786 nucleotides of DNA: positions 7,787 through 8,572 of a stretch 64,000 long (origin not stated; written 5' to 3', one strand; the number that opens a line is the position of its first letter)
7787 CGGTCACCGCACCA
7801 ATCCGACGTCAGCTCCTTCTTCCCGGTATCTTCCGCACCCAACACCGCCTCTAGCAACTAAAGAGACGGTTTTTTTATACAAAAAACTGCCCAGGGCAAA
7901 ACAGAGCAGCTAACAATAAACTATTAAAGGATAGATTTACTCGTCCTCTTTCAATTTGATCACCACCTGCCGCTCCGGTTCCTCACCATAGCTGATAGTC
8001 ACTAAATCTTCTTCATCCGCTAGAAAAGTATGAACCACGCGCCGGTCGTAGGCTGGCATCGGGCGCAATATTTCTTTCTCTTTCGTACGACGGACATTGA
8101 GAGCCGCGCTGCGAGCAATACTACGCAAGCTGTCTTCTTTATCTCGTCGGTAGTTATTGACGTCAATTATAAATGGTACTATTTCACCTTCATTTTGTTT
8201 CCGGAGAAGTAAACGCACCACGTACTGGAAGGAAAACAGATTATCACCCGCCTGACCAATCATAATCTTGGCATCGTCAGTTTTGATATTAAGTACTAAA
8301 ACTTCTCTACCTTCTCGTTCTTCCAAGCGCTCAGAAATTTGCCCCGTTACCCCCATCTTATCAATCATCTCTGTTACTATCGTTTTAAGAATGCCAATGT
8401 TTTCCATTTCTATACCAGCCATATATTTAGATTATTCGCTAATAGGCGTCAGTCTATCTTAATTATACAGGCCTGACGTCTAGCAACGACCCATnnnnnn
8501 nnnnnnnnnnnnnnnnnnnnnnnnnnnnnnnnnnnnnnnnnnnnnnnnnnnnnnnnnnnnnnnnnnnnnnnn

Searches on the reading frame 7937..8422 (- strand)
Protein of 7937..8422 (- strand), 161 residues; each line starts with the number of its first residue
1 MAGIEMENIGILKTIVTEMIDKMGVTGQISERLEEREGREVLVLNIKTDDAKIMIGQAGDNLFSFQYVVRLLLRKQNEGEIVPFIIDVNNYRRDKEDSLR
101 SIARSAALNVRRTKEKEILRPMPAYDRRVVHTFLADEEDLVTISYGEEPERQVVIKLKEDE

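Call 5: search_protein_families(library=pfam, proteins=[window:7937-8422:-], max_evalue=0.01)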
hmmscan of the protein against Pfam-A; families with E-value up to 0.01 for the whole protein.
window:7937-8422:- (161 aa): 2 families
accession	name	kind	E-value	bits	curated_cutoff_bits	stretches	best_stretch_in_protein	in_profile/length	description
PF01424.28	R3H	-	2.6e-15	56.6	26.8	1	98-156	2-59/60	R3H domain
PF13083.13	KH_KhpA-B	-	5.5e-06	26.7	32.1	1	12-78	4-67/73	KhpA/KhpB, KH domain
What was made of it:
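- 7937..8422 (-): Host flank: Jag/KhpB (KH + R3H domains), the last gene of the rpmH-rnpA-yidD-yidC-jag cluster. Pfam R3H and KH_KhpA-B (call 5).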

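Call 18: find_related_loci(query=window:7937-8422:-, collection=metagenome_contigs, flank=10000)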
Query window:7937-8422:- (161 aa) in metagenome_contigs; peptide patterns used: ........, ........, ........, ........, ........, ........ (x = any residue, [..] = any of these).
140 stretches matched a pattern; 17 encode a relative of the query (tblastn E <= 1e-3); 17 distinct loci.
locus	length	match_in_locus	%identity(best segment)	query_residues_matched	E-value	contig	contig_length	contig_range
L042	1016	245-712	66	1-157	1e-72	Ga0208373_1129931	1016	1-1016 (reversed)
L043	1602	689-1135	39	6-159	8e-31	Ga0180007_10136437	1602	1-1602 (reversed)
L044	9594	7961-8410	36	5-158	1e-29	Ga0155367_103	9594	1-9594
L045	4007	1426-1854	41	11-156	4e-29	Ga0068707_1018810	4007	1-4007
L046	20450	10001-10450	36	5-158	3e-29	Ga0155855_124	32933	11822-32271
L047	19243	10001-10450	36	5-158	3e-29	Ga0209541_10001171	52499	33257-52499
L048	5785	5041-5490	36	5-158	3e-29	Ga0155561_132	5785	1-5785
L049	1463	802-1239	39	6-156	6e-29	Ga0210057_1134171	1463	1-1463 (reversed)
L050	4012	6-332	43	48-156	4e-25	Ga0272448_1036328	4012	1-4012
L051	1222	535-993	35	1-156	1e-24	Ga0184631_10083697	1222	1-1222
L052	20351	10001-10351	42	40-156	2e-23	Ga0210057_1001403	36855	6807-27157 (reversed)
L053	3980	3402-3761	41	40-158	2e-21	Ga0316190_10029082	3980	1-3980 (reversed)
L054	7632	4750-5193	32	9-156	1e-20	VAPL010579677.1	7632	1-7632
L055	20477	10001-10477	32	6-160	8e-20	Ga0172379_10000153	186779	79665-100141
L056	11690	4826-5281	33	9-160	5e-19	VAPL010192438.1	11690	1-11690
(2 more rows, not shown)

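Call 27: find_homologous_proteins(query=window:7937-8422:-, max_evalue=1e-20)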
Query window:7937-8422:- (161 aa): 14 proteins with E <= 1e-20 among 76 candidates.
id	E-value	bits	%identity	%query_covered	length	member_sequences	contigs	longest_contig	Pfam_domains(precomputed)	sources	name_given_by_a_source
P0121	3.2e-95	334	100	100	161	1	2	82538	PF01424.29,PF13083.14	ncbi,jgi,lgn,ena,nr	ncbi:hypothetical protein KJ903_02985 [Patescibacteria group bacterium]|nr:hypothetical protein [Pat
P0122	7.2e-76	271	80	99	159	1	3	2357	PF01424.29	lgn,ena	-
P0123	1.0e-72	261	78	99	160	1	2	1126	PF01424.29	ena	-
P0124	1.4e-72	260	78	99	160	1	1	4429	PF01424.29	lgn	-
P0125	3.3e-72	259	78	99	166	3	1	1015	PF01424.29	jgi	-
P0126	1.8e-68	247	82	88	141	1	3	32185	PF01424.29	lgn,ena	-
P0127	2.5e-68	246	70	100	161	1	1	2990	PF01424.29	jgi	-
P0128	2.8e-68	246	70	100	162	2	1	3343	PF01424.29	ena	-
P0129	1.8e-59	218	68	91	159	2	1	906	PF01424.29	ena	-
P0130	2.9e-56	207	61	98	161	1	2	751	PF01424.29,PF13083.14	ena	-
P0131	7.1e-55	203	70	84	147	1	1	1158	PF01424.29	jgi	jgi:spoIIIJ-associated protein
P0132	6.7e-39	151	46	100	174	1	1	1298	PF01424.29,PF13083.14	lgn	-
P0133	7.6e-32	128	41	98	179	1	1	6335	PF01424.29,PF13083.14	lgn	-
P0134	3.0e-21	94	36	94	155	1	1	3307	PF01424.29,PF13083.14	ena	-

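Call 28: find_encoding_contigs(protein=P0126, flank=10000, max_places=3)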
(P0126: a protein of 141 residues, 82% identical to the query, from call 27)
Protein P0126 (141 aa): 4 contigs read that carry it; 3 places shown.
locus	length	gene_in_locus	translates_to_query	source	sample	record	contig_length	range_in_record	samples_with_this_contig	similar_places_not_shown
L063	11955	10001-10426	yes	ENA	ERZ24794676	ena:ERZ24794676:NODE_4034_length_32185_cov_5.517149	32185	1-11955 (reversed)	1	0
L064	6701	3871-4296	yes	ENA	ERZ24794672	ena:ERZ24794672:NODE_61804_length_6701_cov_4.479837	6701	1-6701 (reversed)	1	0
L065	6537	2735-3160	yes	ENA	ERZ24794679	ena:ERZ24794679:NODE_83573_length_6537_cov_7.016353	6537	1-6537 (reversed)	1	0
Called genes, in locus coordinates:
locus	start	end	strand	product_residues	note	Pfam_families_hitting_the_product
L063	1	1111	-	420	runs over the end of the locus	PF00768:Peptidase_S11, PF13354:Beta-lactamase2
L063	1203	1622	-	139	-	PF00892:EamA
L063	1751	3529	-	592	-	PF00664:ABC_membrane, PF13304:AAA_21 (faint), PF00005:ABC_tran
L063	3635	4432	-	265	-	-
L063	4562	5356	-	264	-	PF01978:TrmB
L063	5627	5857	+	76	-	-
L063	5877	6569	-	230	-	PF08713:DNA_alkylation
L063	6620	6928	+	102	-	-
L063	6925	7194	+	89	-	PF05016:ParE_toxin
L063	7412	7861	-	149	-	-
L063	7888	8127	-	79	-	-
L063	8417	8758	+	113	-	PF00825:Ribonuclease_P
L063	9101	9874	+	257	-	PF02096:60KD_IMP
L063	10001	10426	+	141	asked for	PF01424:R3H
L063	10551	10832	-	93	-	-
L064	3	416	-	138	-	?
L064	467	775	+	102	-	-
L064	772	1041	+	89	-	PF05016:ParE_toxin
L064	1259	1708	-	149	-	-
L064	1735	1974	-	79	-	-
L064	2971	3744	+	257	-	PF02096:60KD_IMP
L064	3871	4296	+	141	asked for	PF01424:R3H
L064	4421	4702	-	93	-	-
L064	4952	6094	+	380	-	PF00180:Iso_dh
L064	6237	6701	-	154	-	?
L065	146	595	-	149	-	-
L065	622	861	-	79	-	-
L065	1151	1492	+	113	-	PF00825:Ribonuclease_P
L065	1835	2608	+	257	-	PF02096:60KD_IMP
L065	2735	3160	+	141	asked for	PF01424:R3H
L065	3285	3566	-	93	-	-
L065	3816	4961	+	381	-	PF00180:Iso_dh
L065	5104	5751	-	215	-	PF03167:UDG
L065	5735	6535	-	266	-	?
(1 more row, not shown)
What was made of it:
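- The sister species has the same architecture in three separate sample assemblies (call 28).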

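Call 29: find_encoding_contigs(protein=P0124, flank=10000, max_places=2)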
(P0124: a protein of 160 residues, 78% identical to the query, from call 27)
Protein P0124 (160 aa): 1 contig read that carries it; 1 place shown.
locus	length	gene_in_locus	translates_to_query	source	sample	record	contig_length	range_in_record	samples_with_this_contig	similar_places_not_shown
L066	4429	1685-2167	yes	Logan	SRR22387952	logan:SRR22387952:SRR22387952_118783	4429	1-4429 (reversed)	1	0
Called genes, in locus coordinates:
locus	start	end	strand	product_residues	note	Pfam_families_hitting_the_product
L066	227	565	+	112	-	PF00825:Ribonuclease_P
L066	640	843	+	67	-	PF01809:YidD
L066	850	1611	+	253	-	PF02096:60KD_IMP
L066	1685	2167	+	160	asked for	PF01424:R3H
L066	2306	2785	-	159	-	-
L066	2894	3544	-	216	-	PF03167:UDG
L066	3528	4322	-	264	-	PF00459:Inositol_P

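Call 30: find_encoding_contigs(protein=P0128, flank=10000, max_places=2)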
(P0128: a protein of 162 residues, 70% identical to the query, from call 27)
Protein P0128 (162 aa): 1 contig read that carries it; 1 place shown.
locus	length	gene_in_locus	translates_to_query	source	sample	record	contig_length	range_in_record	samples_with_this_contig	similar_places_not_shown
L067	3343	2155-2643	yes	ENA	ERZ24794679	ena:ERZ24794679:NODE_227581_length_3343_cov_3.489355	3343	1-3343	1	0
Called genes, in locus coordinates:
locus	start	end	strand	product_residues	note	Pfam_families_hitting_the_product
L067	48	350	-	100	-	-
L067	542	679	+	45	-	PF00468:Ribosomal_L34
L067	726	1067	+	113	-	PF00825:Ribonuclease_P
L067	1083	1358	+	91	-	PF01809:YidD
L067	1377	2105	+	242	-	PF02096:60KD_IMP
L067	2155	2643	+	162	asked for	PF01424:R3H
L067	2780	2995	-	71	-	-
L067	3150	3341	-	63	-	?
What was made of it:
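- The gene is absent from two relatives (calls 29, 30).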

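Call 31: find_encoding_contigs(protein=P0121, flank=10000, max_places=4)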
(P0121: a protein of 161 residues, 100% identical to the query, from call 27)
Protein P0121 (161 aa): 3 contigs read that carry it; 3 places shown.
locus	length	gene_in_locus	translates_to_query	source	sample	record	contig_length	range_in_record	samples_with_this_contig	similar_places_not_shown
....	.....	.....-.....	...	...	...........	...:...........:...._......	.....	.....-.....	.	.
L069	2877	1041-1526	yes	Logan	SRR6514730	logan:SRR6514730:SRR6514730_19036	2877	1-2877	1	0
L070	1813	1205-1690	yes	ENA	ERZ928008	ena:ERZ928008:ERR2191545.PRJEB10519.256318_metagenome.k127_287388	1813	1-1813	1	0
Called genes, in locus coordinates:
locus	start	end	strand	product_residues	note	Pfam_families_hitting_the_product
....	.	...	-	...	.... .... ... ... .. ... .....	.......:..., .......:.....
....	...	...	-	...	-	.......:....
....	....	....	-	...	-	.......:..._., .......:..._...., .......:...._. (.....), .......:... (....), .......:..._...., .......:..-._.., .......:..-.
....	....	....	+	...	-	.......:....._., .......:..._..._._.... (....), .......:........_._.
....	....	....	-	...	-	-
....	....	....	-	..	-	-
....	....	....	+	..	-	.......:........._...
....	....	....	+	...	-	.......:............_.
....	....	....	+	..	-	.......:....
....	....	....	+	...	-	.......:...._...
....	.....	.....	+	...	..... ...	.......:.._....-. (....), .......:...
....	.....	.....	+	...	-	-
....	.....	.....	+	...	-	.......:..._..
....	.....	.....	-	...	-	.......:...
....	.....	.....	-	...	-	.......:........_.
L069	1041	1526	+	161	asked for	PF13083:KH_KhpA-B (weak), PF01424:R3H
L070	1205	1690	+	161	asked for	PF13083:KH_KhpA-B (weak), PF01424:R3H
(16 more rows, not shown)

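Call 36: find_homologous_proteins(query=L065:3816-4961:+, max_evalue=1e-10)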
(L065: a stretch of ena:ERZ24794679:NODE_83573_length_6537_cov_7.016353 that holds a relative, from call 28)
Query L065:3816-4961:+ (381 aa): 8000 proteins with E <= 1e-10 among 8000 candidates; the best 120 are listed.
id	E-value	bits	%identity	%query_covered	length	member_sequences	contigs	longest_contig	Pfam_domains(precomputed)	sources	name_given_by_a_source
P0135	3.0e-238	808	93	100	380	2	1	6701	PF00180.26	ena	-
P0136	5.5e-230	781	89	100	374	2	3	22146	PF00180.26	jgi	-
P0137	1.2e-213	727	83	100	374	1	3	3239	PF00180.26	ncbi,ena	-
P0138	1.3e-213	727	83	100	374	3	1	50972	PF00180.26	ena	-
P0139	2.3e-212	723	83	100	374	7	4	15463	PF00180.26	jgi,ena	-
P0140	1.3e-207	708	84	99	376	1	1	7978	PF00180.26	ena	-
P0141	2.6e-200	684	78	100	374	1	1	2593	PF00180.26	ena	-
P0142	7.3e-200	682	78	100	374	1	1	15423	PF00180.26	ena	-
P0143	1.2e-199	681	78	100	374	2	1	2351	PF00180.26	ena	-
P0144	2.6e-198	677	77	100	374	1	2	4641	PF00180.26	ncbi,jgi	-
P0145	1.0e-197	675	77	100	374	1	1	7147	PF00180.26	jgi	jgi:3-isopropylmalate dehydrogenase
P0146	1.2e-197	675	78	100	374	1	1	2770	PF00180.26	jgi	-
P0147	2.2e-197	674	77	100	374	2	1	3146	PF00180.26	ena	-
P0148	2.3e-197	674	77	100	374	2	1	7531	PF00180.26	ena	-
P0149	3.7e-197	673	78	100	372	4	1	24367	PF00180.26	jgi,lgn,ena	-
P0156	2.7e-190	651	76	100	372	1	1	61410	PF00180.26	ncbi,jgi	jgi:isocitrate/isopropylmalate dehydrogenase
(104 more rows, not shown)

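Call 37: find_encoding_contigs(protein=P0136, flank=7000, max_places=2)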
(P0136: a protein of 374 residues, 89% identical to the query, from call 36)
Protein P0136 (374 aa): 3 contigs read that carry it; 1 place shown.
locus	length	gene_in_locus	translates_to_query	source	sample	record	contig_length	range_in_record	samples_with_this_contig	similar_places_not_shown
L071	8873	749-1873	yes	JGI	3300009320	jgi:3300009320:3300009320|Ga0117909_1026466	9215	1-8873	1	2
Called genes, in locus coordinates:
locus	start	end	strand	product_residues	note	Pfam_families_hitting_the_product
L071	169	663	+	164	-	-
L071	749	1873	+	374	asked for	PF00180:Iso_dh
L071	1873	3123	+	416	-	PF00330:Aconitase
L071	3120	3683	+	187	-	PF00694:Aconitase_C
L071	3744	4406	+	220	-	PF02492:cobW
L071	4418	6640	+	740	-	PF00708:Acylphosphatase, PF07503:zf-HYPF, PF01300:Sua5_yciO_yrdC, PF17788:HypF_C, PF22521:HypF_C_2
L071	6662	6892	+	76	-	PF01455:HupF_HypC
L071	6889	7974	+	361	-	PF01924:HypD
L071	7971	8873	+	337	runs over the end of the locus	PF00586:AIRS, PF02769:AIRS_C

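Call 38: find_encoding_contigs(protein=P0138, flank=7000, max_places=1)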
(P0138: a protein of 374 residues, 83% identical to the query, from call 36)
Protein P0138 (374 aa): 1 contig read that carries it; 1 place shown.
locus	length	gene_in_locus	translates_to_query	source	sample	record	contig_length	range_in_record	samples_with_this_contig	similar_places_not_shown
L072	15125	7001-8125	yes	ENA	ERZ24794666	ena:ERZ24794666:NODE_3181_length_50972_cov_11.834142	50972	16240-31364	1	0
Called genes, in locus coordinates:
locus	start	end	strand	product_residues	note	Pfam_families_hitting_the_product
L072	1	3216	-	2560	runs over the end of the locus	PF13174:TPR_6 (faint), PF13181:TPR_8 (faint), PF13428:TPR_14 (faint), PF14559:TPR_19 (faint), PF23914:TPR_CcmH_CycH (faint), PF25064:ARM_TT21_5th (faint), PF00515:TPR_1 (faint), PF13432:TPR_16 (weak), +4 more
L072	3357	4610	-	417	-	PF00109:ketoacyl-synt (faint), PF00108:Thiolase_N, PF02803:Thiolase_C, PF22691:Thiolase_C_1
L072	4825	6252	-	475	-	PF00069:Pkinase, PF07714:PK_Tyr_Ser-Thr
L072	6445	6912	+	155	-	-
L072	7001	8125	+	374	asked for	PF00180:Iso_dh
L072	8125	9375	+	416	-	PF00330:Aconitase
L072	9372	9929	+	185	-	PF00694:Aconitase_C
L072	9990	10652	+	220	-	PF02492:cobW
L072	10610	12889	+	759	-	PF00708:Acylphosphatase, PF07503:zf-HYPF, PF01300:Sua5_yciO_yrdC, PF17788:HypF_C, PF00814:TsaD (faint), PF22521:HypF_C_2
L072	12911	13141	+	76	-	PF01455:HupF_HypC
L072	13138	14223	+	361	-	PF01924:HypD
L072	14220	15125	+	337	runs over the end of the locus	PF00586:AIRS, PF02769:AIRS_C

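Call 39: find_encoding_contigs(protein=P0149, flank=7000, max_places=1)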
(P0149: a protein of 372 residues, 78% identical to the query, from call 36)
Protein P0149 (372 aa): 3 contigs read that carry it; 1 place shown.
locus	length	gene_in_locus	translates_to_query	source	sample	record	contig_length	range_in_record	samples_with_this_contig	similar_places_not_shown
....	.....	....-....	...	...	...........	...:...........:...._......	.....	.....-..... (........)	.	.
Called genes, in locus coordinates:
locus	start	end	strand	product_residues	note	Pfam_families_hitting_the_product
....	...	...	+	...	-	-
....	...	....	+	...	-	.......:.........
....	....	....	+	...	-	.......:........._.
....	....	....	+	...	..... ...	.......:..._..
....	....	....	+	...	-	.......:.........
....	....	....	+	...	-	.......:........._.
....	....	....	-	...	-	-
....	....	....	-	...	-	-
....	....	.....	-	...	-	-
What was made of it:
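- High-GC organisms with related genes occur in the same samples (calls 38, 39).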

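Call 40: find_encoding_contigs(protein=P0156, flank=7000, max_places=1)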
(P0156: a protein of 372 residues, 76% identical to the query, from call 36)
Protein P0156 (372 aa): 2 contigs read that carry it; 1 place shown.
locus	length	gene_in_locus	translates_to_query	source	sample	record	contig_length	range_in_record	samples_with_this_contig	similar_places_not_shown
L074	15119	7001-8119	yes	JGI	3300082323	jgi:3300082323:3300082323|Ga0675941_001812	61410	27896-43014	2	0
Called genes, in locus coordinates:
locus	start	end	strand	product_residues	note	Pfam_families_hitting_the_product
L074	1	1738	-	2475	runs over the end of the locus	PF00515:TPR_1 (faint), PF07719:TPR_2 (faint), PF13428:TPR_14 (faint), PF14559:TPR_19 (faint), PF13181:TPR_8 (faint), PF13414:TPR_11 (faint), PF13431:TPR_17 (faint), PF13432:TPR_16 (weak), +2 more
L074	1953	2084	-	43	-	-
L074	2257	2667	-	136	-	PF05635:23S_rRNA_IVP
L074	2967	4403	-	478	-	PF00069:Pkinase, PF07714:PK_Tyr_Ser-Thr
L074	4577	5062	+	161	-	-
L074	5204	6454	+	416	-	PF00330:Aconitase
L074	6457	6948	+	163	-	PF00694:Aconitase_C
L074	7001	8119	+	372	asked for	PF00180:Iso_dh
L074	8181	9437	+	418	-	PF00330:Aconitase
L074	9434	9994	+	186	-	PF00694:Aconitase_C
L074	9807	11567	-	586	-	-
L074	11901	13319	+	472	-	PF00089:Trypsin, PF13365:Trypsin_2, PF17957:Big_7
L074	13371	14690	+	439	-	-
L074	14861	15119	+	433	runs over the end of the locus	-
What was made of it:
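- The sister's enzyme nests among sequences from 65-68% GC contigs that carry full operons (calls 37-40).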

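Call 48: search_protein_families(library=phrogs, proteins=[L065:3288-3524:-, L066:2309-2785:-, L067:2783-2995:-], max_evalue=0.1)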
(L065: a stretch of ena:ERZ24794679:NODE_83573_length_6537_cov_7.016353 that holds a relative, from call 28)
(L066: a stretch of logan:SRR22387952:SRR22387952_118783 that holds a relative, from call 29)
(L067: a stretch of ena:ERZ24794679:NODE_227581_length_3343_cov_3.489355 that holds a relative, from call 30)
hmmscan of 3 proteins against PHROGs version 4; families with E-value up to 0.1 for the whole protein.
L065:3288-3524:- (79 aa): 8 families
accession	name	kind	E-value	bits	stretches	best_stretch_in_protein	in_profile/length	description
phrog_368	-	unknown function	0.0019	19.2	1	31-70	106-145/239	-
phrog_3671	-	unknown function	0.01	17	1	34-72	42-80/87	-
phrog_10439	-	head and packaging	0.019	16.5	1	11-72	24-85/101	head scaffolding protein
phrog_6664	-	unknown function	0.053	15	1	16-68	40-93/97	-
phrog_492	-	unknown function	0.059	14.5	1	33-68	67-102/195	-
phrog_20638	-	unknown function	0.087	13.8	1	35-58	17-40/52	-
phrog_18993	-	unknown function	0.093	12.4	1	2-57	34-89/485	-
phrog_8488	-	unknown function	0.099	13.6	1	34-66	5-37/119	-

L066:2309-2785:- (159 aa): 0 families

L067:2783-2995:- (71 aa): 0 families

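Call 49: search_protein_families(library=pfam, proteins=[L065:3288-3524:-, L066:2309-2785:-, L067:2783-2995:-, L071:169-660:+, L072:6445-6909:+], max_evalue=0.1)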
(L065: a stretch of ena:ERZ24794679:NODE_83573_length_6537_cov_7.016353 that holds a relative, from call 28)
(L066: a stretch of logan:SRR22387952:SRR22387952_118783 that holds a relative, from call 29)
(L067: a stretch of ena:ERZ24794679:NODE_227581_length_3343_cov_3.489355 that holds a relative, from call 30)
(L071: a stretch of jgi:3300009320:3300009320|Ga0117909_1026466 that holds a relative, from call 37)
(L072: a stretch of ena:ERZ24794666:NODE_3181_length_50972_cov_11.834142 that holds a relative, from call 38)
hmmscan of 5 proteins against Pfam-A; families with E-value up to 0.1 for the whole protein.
L065:3288-3524:- (79 aa): 9 families
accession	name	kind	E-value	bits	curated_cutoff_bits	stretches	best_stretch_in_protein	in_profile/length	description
PF07989.16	Cnn_1N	-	0.00025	21.6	28.5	1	31-69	32-70/74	Centrosomin N-terminal motif 1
PF01166.23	TSC22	-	0.00068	20.2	30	1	35-63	21-49/57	TSC-22/dip/bun family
PF06156.18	YabA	-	0.0041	18.1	30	1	14-73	8-67/103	Initiation control protein YabA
PF07716.20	bZIP_2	-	0.01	16.3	22.3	1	36-63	26-53/54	Basic region leucine zipper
PF11922.13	DUF3440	-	0.016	15.4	25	1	11-66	82-135/182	Domain of unknown function (DUF3440)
PF16808.10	PKcGMP_CC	-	0.016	15.2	35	1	32-43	5-16/35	Coiled-coil N-terminus of cGMP-dependent protein kinase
PF18619.6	GAIN_A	-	0.086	13.5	35.7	1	3-23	23-44/48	GPCR-Autoproteolysis-INducing (GAIN) subdomain A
PF14992.11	TMCO5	-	0.096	12.4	32.2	0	29-72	56-99/280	TMCO5 family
PF01486.22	K-box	-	0.097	13.3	30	1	9-58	38-92/93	K-box region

L066:2309-2785:- (159 aa): 1 family
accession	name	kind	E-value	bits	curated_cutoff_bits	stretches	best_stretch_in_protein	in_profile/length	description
PF10214.15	Rrn6_beta-prop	-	0.09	11.8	23.1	0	24-115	7-98/375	Rrn6, beta-propeller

L067:2783-2995:- (71 aa): 0 families

L071:169-660:+ (164 aa): 0 families

L072:6445-6909:+ (155 aa): 0 families
